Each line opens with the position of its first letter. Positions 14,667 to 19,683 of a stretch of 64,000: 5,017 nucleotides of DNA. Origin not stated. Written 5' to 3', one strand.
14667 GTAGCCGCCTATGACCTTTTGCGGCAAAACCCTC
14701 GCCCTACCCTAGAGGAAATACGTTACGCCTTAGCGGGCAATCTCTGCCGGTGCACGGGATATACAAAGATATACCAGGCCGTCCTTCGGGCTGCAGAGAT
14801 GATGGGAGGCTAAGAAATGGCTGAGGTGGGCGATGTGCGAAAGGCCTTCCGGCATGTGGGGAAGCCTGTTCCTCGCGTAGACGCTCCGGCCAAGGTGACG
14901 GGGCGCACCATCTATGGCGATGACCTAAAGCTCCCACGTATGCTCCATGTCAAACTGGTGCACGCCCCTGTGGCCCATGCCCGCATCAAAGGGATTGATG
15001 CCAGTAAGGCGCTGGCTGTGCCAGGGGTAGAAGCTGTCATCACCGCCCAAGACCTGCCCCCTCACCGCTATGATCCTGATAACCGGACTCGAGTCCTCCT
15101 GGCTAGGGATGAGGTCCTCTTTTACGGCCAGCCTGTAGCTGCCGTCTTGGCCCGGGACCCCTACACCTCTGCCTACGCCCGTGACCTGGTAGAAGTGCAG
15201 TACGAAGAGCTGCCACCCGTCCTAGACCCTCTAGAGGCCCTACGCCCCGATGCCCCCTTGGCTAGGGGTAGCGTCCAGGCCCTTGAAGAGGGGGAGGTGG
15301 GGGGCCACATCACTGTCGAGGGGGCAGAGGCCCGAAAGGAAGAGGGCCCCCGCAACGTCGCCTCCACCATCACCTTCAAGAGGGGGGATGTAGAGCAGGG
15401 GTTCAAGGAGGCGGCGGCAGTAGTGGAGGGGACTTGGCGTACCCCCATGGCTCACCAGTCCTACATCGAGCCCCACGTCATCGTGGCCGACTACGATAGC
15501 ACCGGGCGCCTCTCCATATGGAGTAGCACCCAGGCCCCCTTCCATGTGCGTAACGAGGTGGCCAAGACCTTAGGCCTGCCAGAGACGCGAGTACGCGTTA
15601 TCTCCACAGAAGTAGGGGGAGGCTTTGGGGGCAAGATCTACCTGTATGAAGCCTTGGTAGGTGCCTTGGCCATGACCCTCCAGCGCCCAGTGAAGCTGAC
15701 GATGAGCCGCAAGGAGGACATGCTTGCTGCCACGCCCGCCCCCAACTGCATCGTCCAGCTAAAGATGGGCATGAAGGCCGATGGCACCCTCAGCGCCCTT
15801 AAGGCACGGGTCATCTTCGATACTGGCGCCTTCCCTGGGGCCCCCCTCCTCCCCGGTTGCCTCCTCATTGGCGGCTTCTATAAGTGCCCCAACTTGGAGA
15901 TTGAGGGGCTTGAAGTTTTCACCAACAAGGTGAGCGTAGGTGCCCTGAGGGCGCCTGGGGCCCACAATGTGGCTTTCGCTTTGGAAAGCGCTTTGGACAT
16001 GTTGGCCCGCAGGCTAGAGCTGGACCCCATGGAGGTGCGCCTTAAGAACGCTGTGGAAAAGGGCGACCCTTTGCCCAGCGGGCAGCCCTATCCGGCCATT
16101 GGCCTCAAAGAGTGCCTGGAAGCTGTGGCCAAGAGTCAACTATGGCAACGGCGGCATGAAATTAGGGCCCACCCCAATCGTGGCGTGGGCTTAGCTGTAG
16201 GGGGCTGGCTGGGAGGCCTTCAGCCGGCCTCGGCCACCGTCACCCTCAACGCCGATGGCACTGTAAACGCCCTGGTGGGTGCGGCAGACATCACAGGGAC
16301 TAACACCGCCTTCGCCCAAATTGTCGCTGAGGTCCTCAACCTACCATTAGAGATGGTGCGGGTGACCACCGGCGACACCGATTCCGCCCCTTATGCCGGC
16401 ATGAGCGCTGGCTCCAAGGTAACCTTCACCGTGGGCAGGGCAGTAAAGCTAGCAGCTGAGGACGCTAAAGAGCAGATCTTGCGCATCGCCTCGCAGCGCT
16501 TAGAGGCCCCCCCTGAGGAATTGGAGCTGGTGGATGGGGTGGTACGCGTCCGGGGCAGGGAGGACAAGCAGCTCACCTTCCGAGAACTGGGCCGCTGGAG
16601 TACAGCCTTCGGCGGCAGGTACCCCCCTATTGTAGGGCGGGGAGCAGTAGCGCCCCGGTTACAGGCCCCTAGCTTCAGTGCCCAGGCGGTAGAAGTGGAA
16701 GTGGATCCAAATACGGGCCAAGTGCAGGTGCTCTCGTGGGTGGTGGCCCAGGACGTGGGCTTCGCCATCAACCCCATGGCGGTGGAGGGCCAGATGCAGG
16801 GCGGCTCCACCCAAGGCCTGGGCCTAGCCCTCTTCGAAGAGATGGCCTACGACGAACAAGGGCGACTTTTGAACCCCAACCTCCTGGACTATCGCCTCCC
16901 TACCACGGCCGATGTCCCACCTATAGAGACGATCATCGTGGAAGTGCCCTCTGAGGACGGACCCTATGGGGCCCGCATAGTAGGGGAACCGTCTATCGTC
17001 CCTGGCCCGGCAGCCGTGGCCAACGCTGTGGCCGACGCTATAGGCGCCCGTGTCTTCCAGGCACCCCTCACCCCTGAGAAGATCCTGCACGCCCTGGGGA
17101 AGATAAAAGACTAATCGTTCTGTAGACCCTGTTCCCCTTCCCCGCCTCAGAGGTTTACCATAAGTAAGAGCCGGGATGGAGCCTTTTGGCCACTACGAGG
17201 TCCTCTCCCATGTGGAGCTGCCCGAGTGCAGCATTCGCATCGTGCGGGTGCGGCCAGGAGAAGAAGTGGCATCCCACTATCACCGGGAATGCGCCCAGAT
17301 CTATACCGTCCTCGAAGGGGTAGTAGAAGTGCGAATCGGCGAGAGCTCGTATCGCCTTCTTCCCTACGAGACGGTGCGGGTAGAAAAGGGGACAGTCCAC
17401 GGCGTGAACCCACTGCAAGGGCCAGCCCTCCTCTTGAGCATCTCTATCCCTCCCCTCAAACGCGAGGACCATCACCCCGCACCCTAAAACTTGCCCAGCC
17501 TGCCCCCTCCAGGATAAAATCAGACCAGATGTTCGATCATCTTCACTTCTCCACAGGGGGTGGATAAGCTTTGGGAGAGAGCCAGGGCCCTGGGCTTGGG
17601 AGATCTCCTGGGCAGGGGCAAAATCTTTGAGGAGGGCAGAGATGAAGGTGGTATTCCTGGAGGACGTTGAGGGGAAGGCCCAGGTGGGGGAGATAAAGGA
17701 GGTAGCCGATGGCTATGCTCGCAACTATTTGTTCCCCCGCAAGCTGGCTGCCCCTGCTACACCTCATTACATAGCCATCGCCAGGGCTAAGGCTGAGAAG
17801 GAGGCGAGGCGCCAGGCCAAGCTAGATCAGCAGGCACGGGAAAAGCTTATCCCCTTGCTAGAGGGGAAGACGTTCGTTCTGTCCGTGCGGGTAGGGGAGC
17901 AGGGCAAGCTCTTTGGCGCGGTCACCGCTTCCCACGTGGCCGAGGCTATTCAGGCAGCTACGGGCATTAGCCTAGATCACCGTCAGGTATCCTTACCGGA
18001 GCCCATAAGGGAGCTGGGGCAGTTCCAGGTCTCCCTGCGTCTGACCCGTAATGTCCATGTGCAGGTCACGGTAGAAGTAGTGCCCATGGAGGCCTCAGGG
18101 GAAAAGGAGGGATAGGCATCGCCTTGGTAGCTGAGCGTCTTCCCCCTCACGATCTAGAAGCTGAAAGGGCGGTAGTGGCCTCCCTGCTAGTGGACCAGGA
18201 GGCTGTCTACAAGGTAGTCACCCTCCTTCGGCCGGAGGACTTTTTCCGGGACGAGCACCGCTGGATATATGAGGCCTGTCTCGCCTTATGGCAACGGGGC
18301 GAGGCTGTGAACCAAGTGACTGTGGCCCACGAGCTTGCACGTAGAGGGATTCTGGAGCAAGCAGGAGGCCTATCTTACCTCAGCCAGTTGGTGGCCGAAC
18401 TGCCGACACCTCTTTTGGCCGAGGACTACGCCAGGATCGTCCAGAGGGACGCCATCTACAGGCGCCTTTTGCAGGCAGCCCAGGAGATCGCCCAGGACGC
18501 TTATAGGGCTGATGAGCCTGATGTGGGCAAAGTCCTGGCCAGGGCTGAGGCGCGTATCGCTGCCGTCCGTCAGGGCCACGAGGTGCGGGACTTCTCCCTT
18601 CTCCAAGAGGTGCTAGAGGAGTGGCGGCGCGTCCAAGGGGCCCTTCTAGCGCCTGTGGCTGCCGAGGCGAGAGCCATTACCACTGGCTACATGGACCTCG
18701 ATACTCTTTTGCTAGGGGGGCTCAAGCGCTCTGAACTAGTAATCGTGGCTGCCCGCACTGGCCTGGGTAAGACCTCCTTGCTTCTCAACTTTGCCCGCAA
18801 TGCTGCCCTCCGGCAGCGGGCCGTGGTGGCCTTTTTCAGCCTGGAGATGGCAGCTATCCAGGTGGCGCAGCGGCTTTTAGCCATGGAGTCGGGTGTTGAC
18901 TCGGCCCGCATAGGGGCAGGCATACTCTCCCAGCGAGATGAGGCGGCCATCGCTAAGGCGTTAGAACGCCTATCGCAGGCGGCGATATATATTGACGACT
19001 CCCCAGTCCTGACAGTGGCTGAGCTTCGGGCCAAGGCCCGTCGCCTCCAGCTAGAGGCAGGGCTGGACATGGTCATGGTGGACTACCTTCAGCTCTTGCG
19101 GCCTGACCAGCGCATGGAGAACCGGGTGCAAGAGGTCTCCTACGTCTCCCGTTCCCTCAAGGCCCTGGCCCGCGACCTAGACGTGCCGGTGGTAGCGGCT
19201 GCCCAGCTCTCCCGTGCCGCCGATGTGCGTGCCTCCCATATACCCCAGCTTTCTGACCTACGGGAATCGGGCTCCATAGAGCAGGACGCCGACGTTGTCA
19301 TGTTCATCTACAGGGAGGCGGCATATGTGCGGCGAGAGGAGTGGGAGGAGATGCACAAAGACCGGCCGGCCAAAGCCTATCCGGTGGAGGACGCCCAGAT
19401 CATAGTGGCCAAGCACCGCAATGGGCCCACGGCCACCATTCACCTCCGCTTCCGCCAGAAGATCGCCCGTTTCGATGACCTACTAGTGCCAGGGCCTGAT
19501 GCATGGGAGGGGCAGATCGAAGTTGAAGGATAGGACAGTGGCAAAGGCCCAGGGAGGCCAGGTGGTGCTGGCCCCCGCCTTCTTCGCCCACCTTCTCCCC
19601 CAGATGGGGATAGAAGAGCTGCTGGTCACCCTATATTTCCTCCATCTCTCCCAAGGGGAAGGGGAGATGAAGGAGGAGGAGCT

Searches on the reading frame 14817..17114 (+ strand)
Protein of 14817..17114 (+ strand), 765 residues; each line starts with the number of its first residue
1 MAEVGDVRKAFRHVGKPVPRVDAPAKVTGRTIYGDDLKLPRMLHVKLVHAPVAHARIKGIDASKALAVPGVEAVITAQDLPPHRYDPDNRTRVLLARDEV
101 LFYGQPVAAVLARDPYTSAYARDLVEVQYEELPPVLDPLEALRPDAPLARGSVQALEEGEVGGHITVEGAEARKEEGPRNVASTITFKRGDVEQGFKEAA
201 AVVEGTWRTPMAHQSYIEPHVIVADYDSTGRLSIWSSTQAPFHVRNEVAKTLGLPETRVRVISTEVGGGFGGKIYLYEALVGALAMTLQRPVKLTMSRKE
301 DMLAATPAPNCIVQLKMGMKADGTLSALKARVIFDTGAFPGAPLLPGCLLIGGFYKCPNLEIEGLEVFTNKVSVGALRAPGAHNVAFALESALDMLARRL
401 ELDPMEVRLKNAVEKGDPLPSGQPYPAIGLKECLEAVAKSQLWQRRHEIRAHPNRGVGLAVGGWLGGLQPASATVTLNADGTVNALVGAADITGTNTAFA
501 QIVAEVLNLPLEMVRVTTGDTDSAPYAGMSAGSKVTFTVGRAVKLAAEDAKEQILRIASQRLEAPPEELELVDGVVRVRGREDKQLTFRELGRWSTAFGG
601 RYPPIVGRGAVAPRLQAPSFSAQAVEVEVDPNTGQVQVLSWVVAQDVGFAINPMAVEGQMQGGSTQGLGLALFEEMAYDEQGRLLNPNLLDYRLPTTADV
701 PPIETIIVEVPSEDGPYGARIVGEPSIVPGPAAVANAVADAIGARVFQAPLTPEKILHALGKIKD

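Call 40: search_protein_families(library=ncbifam, proteins=[window:14817-17114:+], max_evalue=1e-10)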
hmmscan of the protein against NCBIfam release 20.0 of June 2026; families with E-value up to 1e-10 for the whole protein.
window:14817-17114:+ (765 aa): 13 families
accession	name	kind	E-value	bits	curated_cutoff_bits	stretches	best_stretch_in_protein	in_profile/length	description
TIGR03194.1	4hydrxCoA_A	equivalog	2.6e-156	522.1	994.55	2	168-760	128-746/746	4-hydroxybenzoyl-CoA reductase subunit alpha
NF043082.1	XdhA_XDHase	equivalog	2.4e-153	512.1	780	2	168-760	142-752/758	xanthine dehydrogenase subunit XdhA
NF007426.0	PRK09970.1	equivalog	3.1e-147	491.8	916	1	12-759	4-754/761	xanthine dehydrogenase molybdenum-binding subunit XdhA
NF041018.1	glyceraldDH_alpha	equivalog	3.6e-132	442.3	790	2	179-757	154-741/741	glyceraldehyde dehydrogenase subunit alpha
NF040766.1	CODH_aero_grp5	exception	1.7e-116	390.3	950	2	12-590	3-589/785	aerobic carbon-monoxide dehydrogenase large subunit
TIGR02416.1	CO_dehy_Mo_lg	equivalog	1.3e-114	384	991.15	1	27-756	6-767/770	aerobic carbon-monoxide dehydrogenase large subunit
TIGR03196.1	pucD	equivalog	4.2e-110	369.3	783.65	2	179-756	143-754/763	xanthine dehydrogenase subunit D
TIGR03311.1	Se_dep_XDH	equivalog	8.9e-108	361.5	830.45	2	13-560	161-684/848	selenium-dependent xanthine dehydrogenase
NF041671.1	peri_hyde_PaoC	equivalog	4.3e-96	322.9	1180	2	174-762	150-733/735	aldehyde oxidoreductase molybdenum-binding subunit PaoC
NF045668.1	pterin_aldehy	equivalog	5.1e-96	322.7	1100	1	13-760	174-904/905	molybdopterin-dependent aldehyde oxidoreductase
TIGR03313.1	Se_sel_red_Mo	hypoth_equivalog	2.2e-95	320.2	1101.9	1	6-762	160-951/951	molybdopterin-dependent oxidoreductase Mo/Fe-S-binding subunit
TIGR02965.1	xanthine_xdhB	equivalog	2.5e-84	283.9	849.5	2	171-763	128-757/758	xanthine dehydrogenase molybdopterin binding subunit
TIGR02969.1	mam_aldehyde_ox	subfamily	1.4e-56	191.7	1912.3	1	9-756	571-1303/1330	aldehyde oxidase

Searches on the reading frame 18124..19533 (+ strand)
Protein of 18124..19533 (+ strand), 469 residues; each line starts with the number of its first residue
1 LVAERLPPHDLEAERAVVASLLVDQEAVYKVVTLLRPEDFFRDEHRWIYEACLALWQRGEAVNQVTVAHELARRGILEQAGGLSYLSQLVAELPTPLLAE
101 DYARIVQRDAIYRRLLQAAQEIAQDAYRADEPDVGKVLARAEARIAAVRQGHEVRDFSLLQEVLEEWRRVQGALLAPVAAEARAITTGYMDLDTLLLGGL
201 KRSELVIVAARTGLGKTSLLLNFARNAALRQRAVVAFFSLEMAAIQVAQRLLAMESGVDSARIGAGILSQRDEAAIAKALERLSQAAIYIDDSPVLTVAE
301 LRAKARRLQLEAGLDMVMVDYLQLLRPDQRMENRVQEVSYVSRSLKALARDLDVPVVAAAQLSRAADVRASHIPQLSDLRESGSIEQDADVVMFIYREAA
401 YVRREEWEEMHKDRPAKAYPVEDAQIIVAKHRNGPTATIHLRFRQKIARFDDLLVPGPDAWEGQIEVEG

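Call 40: search_protein_families(library=ncbifam, proteins=[window:18124-19533:+], max_evalue=1e-10)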
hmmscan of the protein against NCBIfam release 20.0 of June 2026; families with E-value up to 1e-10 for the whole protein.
window:18124-19533:+ (469 aa): 16 families
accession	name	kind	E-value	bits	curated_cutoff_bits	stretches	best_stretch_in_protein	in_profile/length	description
TIGR00665.1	DnaB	equivalog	1.1e-139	466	385.25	1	6-453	1-433/435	replicative DNA helicase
NF005852.0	PRK07773.1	equivalog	1.2e-131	440.7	780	2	4-384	21-398/886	replicative DNA helicase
NF004384.0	PRK05748.1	equivalog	3.1e-129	431.5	525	1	3-453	6-442/452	replicative DNA helicase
NF006606.0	PRK09165.1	equivalog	4e-117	391.8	540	1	5-453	19-487/497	replicative DNA helicase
NF004109.0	PRK05595.1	equivalog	3.9e-113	378.5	737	1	8-453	9-438/444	replicative DNA helicase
TIGR03600.1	phage_DnaB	exception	3.3e-111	372.2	498.65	1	11-443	2-421/421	phage replicative helicase, DnaB family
NF006443.0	PRK08760.1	equivalog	2.6e-96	322.8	741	1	5-454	31-468/476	replicative DNA helicase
NF005369.0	PRK06904.1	equivalog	7.4e-95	318.4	809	1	6-453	24-464/474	replicative DNA helicase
NF006458.0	PRK08840.1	equivalog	4.3e-94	315.8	884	1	3-456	16-459/464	replicative DNA helicase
NF005424.0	PRK07004.1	equivalog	5.7e-94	315.2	834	1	5-453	13-451/460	replicative DNA helicase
NF005945.0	PRK08006.1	equivalog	8.4e-93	311.7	898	1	5-456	25-466/471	replicative DNA helicase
NF006306.0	PRK08506.1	equivalog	1.1e-92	311.1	596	1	9-453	5-451/472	replicative DNA helicase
NF040583.1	dnaB_SPI-7_type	exception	3.2e-92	309.8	655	1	8-453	2-434/434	SPI-7-type island replicative DNA helicase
NF004967.0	PRK06321.1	equivalog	2.1e-81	274.2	751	1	6-451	15-463/472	replicative DNA helicase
NF005240.0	PRK06749.1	subfamily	9.6e-64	215.7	686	1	10-451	5-425/428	replicative DNA helicase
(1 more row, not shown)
